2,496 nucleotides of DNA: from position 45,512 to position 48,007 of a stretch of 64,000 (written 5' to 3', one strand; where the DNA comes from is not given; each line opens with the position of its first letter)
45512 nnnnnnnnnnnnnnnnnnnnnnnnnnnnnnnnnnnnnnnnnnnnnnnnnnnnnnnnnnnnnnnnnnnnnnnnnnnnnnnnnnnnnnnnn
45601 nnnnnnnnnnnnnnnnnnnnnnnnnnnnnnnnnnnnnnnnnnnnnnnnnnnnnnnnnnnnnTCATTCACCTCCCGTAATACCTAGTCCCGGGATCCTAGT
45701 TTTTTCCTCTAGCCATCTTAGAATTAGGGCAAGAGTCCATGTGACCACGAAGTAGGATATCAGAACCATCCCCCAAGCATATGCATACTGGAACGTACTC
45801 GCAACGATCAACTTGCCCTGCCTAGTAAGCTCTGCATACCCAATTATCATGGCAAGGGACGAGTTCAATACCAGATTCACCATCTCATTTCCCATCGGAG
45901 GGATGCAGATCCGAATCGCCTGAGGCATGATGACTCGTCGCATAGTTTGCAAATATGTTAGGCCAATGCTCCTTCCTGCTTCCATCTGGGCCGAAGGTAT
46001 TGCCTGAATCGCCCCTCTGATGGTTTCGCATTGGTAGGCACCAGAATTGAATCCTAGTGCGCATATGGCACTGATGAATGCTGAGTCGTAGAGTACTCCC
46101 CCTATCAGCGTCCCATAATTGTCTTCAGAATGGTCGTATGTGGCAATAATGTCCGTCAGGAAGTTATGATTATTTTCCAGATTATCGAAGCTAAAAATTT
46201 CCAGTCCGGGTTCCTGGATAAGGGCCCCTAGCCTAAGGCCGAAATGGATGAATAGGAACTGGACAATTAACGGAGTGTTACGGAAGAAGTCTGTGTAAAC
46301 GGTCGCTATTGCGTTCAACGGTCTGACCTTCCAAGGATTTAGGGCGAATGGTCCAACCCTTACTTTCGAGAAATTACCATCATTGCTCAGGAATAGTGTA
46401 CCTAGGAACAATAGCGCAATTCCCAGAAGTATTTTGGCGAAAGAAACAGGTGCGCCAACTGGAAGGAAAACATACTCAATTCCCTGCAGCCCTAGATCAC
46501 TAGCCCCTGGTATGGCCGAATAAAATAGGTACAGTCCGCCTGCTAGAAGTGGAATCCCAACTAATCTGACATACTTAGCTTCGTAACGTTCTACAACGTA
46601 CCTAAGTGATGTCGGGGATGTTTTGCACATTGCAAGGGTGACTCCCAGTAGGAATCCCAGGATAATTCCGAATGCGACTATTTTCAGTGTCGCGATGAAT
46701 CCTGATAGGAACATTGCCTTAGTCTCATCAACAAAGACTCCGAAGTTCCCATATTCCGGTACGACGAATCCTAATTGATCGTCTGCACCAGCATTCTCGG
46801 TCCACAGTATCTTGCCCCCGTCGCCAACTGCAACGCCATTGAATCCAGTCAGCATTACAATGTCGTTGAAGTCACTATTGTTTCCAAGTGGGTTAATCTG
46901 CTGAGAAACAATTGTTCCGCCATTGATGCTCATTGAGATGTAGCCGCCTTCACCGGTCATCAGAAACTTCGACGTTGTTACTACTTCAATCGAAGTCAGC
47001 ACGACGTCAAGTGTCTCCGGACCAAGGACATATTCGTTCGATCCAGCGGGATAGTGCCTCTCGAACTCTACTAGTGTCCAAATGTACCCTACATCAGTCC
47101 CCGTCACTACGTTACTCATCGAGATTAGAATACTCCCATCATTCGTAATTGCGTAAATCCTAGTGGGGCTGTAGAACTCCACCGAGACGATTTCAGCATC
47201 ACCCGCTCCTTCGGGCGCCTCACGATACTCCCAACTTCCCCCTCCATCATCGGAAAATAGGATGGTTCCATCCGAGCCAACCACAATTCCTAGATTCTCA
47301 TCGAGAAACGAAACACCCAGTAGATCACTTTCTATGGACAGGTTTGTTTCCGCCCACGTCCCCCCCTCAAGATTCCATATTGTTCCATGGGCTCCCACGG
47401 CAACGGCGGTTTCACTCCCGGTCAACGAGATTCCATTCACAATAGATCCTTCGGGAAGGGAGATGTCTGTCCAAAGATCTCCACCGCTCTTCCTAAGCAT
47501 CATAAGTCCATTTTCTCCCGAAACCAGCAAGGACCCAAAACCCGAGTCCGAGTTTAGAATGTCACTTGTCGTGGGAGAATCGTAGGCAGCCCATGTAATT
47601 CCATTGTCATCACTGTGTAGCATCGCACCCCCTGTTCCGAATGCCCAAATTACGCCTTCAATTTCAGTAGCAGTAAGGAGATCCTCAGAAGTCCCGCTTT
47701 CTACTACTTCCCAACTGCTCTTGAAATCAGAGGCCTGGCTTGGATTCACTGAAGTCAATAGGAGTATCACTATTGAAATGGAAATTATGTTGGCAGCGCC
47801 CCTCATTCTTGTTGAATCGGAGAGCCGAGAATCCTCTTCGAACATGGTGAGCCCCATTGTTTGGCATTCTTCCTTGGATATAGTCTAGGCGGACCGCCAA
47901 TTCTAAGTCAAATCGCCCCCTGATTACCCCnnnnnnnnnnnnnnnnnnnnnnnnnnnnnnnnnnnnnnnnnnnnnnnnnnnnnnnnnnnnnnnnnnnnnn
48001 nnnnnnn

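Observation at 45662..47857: ABC amino-acid permease fused to an extracellular Ycf48/BNR-type beta-propeller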

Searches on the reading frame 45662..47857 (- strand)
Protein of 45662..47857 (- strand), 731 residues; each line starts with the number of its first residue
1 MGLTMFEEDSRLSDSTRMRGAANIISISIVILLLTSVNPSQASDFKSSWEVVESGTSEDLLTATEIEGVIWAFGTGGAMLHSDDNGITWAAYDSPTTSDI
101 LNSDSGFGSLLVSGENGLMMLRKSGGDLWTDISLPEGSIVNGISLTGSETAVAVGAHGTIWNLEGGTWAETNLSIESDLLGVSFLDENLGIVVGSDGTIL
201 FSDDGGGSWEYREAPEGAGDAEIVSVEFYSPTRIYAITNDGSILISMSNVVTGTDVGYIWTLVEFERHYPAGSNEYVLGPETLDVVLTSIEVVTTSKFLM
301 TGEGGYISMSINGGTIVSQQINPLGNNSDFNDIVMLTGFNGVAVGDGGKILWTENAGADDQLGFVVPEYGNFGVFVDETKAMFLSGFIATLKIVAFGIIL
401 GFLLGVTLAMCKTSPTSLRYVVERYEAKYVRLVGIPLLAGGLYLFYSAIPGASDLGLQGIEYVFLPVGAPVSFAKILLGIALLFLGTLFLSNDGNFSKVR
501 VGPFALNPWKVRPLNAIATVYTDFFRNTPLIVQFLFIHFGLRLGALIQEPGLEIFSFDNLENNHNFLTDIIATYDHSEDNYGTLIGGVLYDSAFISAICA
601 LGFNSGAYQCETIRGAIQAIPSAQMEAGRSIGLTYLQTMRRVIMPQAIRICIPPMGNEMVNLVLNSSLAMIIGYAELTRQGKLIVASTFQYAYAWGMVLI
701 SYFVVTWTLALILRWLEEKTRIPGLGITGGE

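Call 3: search_protein_families(library=pfam, proteins=[window:45662-47857:-], max_evalue=0.1)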
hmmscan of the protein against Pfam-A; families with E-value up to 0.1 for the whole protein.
window:45662-47857:- (731 aa): 4 families
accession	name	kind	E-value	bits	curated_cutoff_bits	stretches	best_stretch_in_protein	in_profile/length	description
PF00528.27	BPD_transp_1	-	1.3e-18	67.8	26.4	1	511-716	13-174/184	Binding-protein-dependent transport system inner membrane component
PF14870.12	PSII_BNR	-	5e-12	46.1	27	1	167-271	8-105/303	Photosynthesis system II assembly factor YCF48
PF25231.1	DUF7847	-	0.0013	18.5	28.7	1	389-488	45-146/252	Domain of unknown function (DUF7847)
PF02012.26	BNR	-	0.0024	18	27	0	81-90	2-11/12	BNR/Asp-box repeat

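Call 4: search_protein_families(library=ncbifam, proteins=[window:45662-47857:-], max_evalue=0.1)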
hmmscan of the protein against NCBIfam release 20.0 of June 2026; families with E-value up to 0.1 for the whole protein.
window:45662-47857:- (731 aa): 15 families
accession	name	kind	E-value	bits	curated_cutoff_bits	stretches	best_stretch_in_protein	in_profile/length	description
NF007028.0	PRK09494.1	equivalog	2.9e-35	122.1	303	2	593-722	89-218/219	glutamine ABC transporter permease GlnP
NF011680.0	PRK15100.1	equivalog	3.9e-34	118.4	300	3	594-718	88-212/222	cystine ABC transporter permease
TIGR03004.1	ectoine_ehuC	equivalog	7.8e-34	117.4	196.95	2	595-720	81-206/214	ectoine/hydroxyectoine ABC transporter permease subunit EhuC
TIGR03003.1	ectoine_ehuD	equivalog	6.3e-24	85.1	205.2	1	592-719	84-211/212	ectoine/hydroxyectoine ABC transporter permease subunit EhuD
NF011651.0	PRK15069.1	subfamily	1.2e-23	83.8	306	1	589-719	97-227/237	histidine ABC transporter permease HisM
NF008337.0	PRK11123.1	equivalog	1.4e-21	77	277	1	592-720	102-230/238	arginine ABC transporter permease ArtQ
NF008336.0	PRK11122.1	equivalog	4.6e-20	72.2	248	1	590-720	87-215/222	arginine ABC transporter permease ArtM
NF011714.0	PRK15135.1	subfamily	3.2e-19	69.6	319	1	594-719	93-218/228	histidine ABC transporter permease HisQ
TIGR01726.1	HEQRo_perm_3TM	subfamily_domain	9.5e-18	64.6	42.2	2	510-541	37-68/99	ABC transporter permease subunit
NF011687.0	PRK15107.1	equivalog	2.5e-17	63.5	318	2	591-720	94-223/224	glutamate/aspartate ABC transporter permease GltK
NF010237.0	PRK13684.1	equivalog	4.6e-13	48.9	326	2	159-294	28-156/334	photosynthesis system II assembly factor Ycf48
NF045728.1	glycosyl_F510_1955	equivalog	2.4e-06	27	175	2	44-144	122-225/246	F510_1955 family glycosylhydrolase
TIGR01097.1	PhnE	equivalog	0.00011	21.8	216.7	1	595-709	128-240/252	phosphonate ABC transporter, permease protein PhnE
NF008049.0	PRK10782.1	subfamily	0.0004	20.1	212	1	596-682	91-177/217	methionine ABC transporter permease MetI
TIGR01581.1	Mo_ABC_porter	hypoth_equivalog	0.009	15.5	210.3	1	596-648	105-157/225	ABC transporter permease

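Call 6: find_homologous_proteins(query=window:45662-47857:-, max_evalue=0.00001)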
Query window:45662-47857:- (731 aa): 158 proteins with E <= 0.00001 among 8000 candidates; the best 120 are listed.
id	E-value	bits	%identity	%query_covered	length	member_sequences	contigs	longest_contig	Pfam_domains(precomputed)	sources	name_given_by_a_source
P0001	0.0e+0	1616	100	100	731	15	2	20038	PF00528.28,PF14870.13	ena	-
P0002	0.0e+0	1385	86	97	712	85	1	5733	PF00528.28,PF14870.13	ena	-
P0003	0.0e+0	1306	80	99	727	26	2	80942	PF00528.28,PF14870.13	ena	-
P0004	0.0e+0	1306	79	99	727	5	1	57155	PF00528.28,PF14870.13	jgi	-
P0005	0.0e+0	1298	80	99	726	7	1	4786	PF00528.28,PF14870.13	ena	-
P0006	0.0e+0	1298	79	99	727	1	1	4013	PF00528.28,PF14870.13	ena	-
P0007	0.0e+0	1297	79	99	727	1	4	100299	PF00528.28,PF14870.13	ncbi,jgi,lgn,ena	jgi:ABC-type amino acid transport system permease subunit/photosystem II stability/assembly factor-l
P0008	0.0e+0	1297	79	99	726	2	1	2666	PF00528.28,PF14870.13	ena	-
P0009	0.0e+0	1294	79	99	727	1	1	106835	PF00528.28,PF14870.13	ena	-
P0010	0.0e+0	1293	78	99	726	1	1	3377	PF00528.28,PF14870.13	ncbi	-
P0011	0.0e+0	1293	78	99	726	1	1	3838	PF00528.28,PF14870.13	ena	-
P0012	0.0e+0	1292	79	100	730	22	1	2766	PF00528.28,PF14870.13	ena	-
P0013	0.0e+0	1291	78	99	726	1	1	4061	PF00528.28,PF14870.13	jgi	jgi:ABC-type amino acid transport system permease subunit/photosystem II stability/assembly factor-l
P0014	0.0e+0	1290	78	99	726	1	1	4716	PF00528.28,PF14870.13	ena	-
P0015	0.0e+0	1289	78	99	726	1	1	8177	PF00528.28,PF14870.13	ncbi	-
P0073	2.9e-259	880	59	96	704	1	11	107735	PF00528.28,PF14870.13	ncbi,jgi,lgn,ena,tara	tara:strand:+ start:16699 stop:18813 length:2115 start_codon:yes stop_codon:yes gene_type:complete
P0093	2.2e-229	782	67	41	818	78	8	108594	PF00528.28,PF14870.13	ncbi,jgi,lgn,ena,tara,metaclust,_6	tara:strand:+ start:2557 stop:5013 length:2457 start_codon:yes stop_codon:yes gene_type:complete|met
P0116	4.0e-203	695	51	96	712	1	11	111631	PF00528.28,PF14870.13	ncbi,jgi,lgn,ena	-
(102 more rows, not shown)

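Call 12: find_related_loci(query=A1, collection=genome_contigs, flank=6000)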
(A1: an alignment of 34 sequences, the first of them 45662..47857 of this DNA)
Query A1 (731 aa) in genome_contigs; peptide patterns used: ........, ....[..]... (x = any residue, [..] = any of these).
199 stretches matched a pattern; 153 encode a relative of the query (tblastn E <= 1e-3); the best 80 are kept; 80 distinct loci.
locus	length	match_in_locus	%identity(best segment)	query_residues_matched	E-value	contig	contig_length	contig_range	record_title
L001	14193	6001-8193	90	1-731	0e+0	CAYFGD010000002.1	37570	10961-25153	MAG TPA_asm: uncultured Candidatus Poseidoniales archaeon isolate ERP001736_co1_127 genome assembly, contig: NODE_382_le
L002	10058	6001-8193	86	1-731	0e+0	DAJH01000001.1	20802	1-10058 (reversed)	MAG TPA_asm: Euryarchaeota archaeon UBA173 UBA173_contig_19546, whole genome shotgun sequence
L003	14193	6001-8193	98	1-731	0e+0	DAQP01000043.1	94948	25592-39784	MAG TPA_asm: Euryarchaeota archaeon UBA438 UBA438_contig_3665, whole genome shotgun sequence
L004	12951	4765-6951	79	2-730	0e+0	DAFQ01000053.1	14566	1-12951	MAG TPA_asm: Euryarchaeota archaeon UBA4 UBA4_contig_8009, whole genome shotgun sequence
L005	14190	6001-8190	79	1-731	0e+0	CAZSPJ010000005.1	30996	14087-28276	MAG TPA_asm: uncultured Candidatus Poseidoniales archaeon isolate binchicken_co267_197 genome assembly, contig: NODE_617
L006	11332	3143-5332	78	1-731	0e+0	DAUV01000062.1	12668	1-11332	MAG TPA_asm: Euryarchaeota archaeon UBA623 UBA623_contig_8412, whole genome shotgun sequence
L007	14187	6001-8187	79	2-730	0e+0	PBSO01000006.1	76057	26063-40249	MAG: Methanobacteriota archaeon isolate NP84 66378, whole genome shotgun sequence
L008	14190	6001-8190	74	1-731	0e+0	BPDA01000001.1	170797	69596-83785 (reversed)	MAG: Euryarchaeota archaeon CM1_200m.P32 DNA, sequence01, whole genome shotgun sequence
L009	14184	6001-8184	70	3-731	0e+0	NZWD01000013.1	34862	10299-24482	MAG: Methanobacteriota archaeon isolate NAT54 MHASMcontig_1419643, whole genome shotgun sequence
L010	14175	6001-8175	68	2-731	0e+0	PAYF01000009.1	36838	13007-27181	MAG: Methanobacteriota archaeon isolate SAT11 247094, whole genome shotgun sequence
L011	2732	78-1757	82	172-731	0e+0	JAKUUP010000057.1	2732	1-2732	MAG: Candidatus Thalassarchaeum betae isolate ALOHA_A2.5_136 A2.5-Thalassarchaeum-6_57, whole genome shotgun sequence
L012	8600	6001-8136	65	1-731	0e+0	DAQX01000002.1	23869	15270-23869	MAG TPA_asm: Euryarchaeota archaeon UBA86 UBA86_contig_4365, whole genome shotgun sequence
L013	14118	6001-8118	64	1-725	0e+0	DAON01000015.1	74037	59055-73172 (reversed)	MAG TPA_asm: Euryarchaeota archaeon UBA220 UBA220_contig_10098, whole genome shotgun sequence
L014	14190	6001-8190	75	1-731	0e+0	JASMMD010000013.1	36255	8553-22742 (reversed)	MAG: Candidatus Thalassarchaeum sp. isolate Arabian9_MAG_56 NODE_13_length_36255_cov_28.142518, whole genome shotgun seq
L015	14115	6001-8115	60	5-731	0e+0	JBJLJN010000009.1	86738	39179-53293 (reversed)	MAG: Candidatus Thalassarchaeum sp. isolate LRMED-030 Thalassarchaeum-LRMED-030-C216, whole genome shotgun sequence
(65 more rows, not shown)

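Call 16: predict_structure(alignment_id=A1)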
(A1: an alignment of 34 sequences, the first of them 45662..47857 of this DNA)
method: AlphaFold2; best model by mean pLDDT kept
length: 731 residues; sequences in the alignment: 34
mean_pLDDT: 65.3   pTM: 0.47
mean pLDDT of the five models: 65.3, 63.4, 59.1, 58.7, 56.3
residues with pLDDT >= 90: 78; 70-90: 247; 50-70: 214; < 50: 192
segments of 3 or more residues with pLDDT < 50: 1-18, 37-45, 251-256, 360-383, 385-387, 399-403, 411-414, 524-528, 610-699, 721-731
pLDDT, mean of each block of 10 residues (from residue 1): 33 45 70 53 55 89 90 92 89 88 90 90 82 87 90 90 87 84 88 87 85 67 84 84 74 54 73 64 81 80 81 72 80 85 91 71 34 41 48 50 49 53 71 80 76 56 54 70 74 62 56 57 50 54 63 68 60 68 65 58 55 41 35 33 31 36 46 44 34 47 52 52 38 28
secondary structure, 60 per line:
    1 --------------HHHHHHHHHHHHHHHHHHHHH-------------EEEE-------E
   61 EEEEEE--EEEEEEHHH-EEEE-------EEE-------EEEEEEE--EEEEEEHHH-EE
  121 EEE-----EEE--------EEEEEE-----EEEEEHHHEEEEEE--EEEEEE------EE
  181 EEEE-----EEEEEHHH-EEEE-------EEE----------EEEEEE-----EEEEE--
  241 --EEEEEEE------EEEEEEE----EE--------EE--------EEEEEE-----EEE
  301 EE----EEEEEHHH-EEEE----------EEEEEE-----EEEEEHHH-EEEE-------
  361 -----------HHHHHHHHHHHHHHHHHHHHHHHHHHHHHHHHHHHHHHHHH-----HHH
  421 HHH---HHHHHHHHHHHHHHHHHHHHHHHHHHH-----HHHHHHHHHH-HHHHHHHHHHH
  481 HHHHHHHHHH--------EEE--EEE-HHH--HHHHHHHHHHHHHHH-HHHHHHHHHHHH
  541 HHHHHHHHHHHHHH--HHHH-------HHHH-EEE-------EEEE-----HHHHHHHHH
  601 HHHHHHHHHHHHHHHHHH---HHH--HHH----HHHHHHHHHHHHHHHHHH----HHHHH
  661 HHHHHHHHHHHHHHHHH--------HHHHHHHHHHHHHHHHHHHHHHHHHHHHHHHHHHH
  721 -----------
elements in order (helices of 4 or more, strands of 3 or more residues): H15-35 E49-52 E60-66 E69-74 E79-82 E90-92 E100-106 E109-114 E119-123 E129-131 E140-145 E151-155 E159-164 E167-172 E179-184 E190-194 E199-202 E210-212 E223-228 E234-238 E243-249 E256-262 E287-292 E298-302 E307-311 E316-319 E330-335 E341-345 E350-353 H372-412 H418-423 H427-453 H459-468 H470-490 E499-501 E504-506 H513-527 H529-554 H557-560 H568-571 E573-575 E583-586 H592-618 H634-651 H656-677 H686-720

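Call 19: fold_search(model_id=the predicted structure, library=pdb)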
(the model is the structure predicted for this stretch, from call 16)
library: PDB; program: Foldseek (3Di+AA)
matches with E <= 10: 1572; with E <= 0.001: 1377
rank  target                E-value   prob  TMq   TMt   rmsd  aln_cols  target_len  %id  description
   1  5ojr_D                7.1e-15  1.00  0.34  0.74   4.4       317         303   18  YCF48 bound to D1 peptide (released 2018-08-08)
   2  5oj3_A                1.6e-14  1.00  0.33  0.70   4.6       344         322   17  YCF48 from Cyanidioschyzon merolae (released 2018-08-08)
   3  5ojr_B                3.5e-14  1.00  0.33  0.71   4.7       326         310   18  YCF48 bound to D1 peptide (released 2018-08-08)
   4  5ojr_A                4.5e-14  1.00  0.32  0.69   6.7       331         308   18  YCF48 bound to D1 peptide (released 2018-08-08)
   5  5ojr_C                4.7e-14  1.00  0.32  0.71   4.7       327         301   18  YCF48 bound to D1 peptide (released 2018-08-08)
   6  2xbg                  7.4e-14  1.00  0.34  0.74   4.4       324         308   17  Crystal Structure of YCF48 from Thermosynechococcus elongatus (released 2011-04-13)
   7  5ojp_B                7.7e-14  1.00  0.34  0.74   4.3       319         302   18  YCF48 bound to D1 peptide (released 2018-08-08)
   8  5oj3_B                1.1e-13  1.00  0.33  0.69   4.6       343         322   18  YCF48 from Cyanidioschyzon merolae (released 2018-08-08)
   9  5oj5_A                1.3e-13  1.00  0.33  0.71   4.6       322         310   18  YCF48 bound to D1 peptide (released 2018-08-08)
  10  5ojp_A                1.3e-13  1.00  0.33  0.72   4.6       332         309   18  YCF48 bound to D1 peptide (released 2018-08-08)
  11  5ojp_C                3.5e-13  1.00  0.32  0.71   6.4       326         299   17  YCF48 bound to D1 peptide (released 2018-08-08)
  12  8am5_S                6.2e-13  1.00  0.33  0.72   4.7       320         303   15  RCII/PSI complex, class 3 (released 2023-08-16)
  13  1nr0                  2.1e-10  1.00  0.33  0.39   4.8       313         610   12  Two Seven-Bladed Beta-Propeller Domains Revealed By The Structure Of A C. elegans Homologue Of Yeast Actin Interacting P (released 2003-07-01)
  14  9ijj_Q                2.3e-10  1.00  0.32  0.50  10.7       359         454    9  In situ structure of the central apparatus in mouse sperm axoneme. (released 2025-06-04)
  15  6g6o_A                3.3e-10  1.00  0.31  0.63   6.6       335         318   14  Crystal structure of the computationally designed Ika8 protein: crystal packing No.1 in P63 (released 2018-11-28)
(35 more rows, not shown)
